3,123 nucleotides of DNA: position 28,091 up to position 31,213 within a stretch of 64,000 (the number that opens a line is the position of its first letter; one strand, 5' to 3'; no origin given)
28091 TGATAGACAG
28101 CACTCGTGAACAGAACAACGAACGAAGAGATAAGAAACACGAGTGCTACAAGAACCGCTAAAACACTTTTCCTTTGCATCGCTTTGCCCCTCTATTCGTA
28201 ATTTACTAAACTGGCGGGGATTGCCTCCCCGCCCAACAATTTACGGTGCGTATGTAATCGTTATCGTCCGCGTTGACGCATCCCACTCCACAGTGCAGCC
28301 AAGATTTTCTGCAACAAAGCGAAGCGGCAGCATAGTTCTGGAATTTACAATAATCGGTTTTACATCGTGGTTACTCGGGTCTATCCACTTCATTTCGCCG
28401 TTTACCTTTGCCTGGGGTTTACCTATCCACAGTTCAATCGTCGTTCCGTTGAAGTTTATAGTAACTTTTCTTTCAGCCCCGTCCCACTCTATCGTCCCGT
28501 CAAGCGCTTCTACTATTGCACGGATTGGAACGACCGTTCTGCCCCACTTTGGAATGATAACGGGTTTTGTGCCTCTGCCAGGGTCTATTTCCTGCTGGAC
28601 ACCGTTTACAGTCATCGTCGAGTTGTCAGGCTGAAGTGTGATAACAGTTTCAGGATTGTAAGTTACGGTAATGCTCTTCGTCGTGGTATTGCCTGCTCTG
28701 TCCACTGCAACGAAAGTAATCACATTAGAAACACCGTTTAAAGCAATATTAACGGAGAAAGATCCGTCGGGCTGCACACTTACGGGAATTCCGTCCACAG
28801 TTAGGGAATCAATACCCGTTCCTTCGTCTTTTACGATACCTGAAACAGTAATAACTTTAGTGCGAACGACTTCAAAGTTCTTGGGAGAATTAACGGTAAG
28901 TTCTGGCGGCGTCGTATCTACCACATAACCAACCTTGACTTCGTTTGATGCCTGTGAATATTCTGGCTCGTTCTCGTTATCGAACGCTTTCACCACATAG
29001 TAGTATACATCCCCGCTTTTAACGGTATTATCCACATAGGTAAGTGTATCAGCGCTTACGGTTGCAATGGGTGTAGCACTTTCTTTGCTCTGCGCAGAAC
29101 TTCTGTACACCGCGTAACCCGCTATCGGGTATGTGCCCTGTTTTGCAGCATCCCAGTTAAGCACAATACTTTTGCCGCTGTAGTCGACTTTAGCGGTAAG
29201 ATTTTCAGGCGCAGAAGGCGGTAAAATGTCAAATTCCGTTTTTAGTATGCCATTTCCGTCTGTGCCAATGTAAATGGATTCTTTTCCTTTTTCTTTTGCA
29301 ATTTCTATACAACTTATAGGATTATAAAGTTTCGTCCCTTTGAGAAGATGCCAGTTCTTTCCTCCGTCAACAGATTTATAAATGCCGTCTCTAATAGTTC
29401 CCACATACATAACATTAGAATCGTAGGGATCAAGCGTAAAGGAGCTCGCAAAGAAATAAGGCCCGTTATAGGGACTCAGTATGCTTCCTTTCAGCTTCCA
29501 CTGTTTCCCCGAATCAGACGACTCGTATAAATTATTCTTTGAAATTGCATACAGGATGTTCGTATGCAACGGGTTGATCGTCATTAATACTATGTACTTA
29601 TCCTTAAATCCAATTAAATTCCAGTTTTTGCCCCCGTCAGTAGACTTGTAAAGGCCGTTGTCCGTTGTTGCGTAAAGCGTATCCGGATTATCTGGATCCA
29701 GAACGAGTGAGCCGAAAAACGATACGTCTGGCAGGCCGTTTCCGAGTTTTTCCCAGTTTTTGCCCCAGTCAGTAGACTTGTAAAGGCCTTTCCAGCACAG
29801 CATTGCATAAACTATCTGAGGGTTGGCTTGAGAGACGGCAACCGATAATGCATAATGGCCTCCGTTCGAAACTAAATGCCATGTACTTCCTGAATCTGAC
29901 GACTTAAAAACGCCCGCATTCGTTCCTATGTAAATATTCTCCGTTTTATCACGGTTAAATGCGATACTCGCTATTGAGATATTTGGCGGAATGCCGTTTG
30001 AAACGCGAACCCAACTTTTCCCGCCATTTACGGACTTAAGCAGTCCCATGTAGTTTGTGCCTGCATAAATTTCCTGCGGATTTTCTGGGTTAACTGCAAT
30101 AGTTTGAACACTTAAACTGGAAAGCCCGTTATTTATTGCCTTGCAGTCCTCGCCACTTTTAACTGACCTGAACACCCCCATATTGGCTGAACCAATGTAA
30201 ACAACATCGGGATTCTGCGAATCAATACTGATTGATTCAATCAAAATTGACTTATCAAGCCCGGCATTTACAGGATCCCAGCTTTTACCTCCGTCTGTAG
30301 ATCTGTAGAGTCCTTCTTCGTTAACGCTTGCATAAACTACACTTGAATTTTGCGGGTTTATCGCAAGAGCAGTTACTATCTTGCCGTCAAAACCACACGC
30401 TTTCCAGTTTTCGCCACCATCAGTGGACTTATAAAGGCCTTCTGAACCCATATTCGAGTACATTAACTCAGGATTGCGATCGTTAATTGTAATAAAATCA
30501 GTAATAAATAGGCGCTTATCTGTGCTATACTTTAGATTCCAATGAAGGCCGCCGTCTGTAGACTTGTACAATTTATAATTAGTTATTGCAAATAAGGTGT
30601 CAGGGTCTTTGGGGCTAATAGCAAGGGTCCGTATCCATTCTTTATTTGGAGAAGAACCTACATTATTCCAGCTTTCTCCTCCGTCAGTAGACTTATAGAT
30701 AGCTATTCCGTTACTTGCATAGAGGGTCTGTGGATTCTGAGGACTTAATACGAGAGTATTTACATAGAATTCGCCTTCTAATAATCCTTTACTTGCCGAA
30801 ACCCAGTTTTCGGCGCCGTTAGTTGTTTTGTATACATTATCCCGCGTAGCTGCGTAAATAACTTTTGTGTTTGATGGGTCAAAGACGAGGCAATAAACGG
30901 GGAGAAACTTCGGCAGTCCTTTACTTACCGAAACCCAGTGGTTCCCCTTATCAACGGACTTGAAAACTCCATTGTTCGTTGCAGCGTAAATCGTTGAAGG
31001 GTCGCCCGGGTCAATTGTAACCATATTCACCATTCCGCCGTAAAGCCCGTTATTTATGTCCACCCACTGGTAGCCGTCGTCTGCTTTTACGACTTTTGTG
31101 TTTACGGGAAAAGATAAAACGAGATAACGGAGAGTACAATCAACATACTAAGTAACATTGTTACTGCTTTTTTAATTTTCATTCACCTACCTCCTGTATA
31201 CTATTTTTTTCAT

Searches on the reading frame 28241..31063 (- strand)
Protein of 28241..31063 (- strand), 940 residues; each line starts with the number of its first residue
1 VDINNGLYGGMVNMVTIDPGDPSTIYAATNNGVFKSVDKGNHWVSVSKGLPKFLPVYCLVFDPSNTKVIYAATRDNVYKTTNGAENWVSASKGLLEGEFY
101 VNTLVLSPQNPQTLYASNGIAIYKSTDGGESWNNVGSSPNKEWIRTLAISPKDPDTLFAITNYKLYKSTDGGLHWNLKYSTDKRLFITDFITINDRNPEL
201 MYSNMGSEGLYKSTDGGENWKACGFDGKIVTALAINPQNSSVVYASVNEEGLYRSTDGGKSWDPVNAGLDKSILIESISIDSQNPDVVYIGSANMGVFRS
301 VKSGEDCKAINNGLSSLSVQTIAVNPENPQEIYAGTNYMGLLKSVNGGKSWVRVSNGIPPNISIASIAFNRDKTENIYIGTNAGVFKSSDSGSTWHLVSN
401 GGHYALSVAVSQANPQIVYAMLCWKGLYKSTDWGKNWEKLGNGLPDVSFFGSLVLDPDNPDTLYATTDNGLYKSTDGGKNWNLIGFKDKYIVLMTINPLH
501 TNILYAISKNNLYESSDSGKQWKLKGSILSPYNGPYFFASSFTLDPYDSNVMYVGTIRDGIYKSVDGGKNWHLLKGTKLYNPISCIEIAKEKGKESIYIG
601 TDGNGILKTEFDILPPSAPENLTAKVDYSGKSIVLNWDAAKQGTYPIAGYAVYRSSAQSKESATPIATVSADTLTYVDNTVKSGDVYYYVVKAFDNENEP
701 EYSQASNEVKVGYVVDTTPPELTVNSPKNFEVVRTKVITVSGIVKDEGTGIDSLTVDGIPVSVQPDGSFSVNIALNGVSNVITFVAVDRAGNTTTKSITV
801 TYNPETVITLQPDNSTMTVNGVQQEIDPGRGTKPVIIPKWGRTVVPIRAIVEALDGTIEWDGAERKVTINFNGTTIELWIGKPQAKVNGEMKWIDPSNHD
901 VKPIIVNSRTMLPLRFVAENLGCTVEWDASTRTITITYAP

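Call 71: search_protein_families(library=pfam, proteins=[window:28241-31063:-], max_evalue=0.0001)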
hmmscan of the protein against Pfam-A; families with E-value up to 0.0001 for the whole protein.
window:28241-31063:- (940 aa): 6 families
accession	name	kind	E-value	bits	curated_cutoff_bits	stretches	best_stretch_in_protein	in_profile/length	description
PF15902.12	Sortilin-Vps10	-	2.3e-42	145.8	33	3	210-290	3-85/446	Sortilin, neurotensin receptor 3,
PF07833.16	Cu_amine_oxidN1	-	2.5e-32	111.5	24.2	1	833-936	12-108/108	Copper amine oxidase N-terminal domain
PF09136.16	Glucodextran_B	-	7.3e-17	61.5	27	1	720-803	1-82/83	Glucodextranase, domain B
PF14870.12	PSII_BNR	-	2e-13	50.7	27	1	161-397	36-268/303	Photosynthesis system II assembly factor YCF48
PF02012.26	BNR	-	2.3e-12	45.3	27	0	253-263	1-11/12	BNR/Asp-box repeat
PF10647.15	Gmad1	-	8.4e-06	26.2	20.5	0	20-57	213-250/251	Lipoprotein LpqB beta-propeller domain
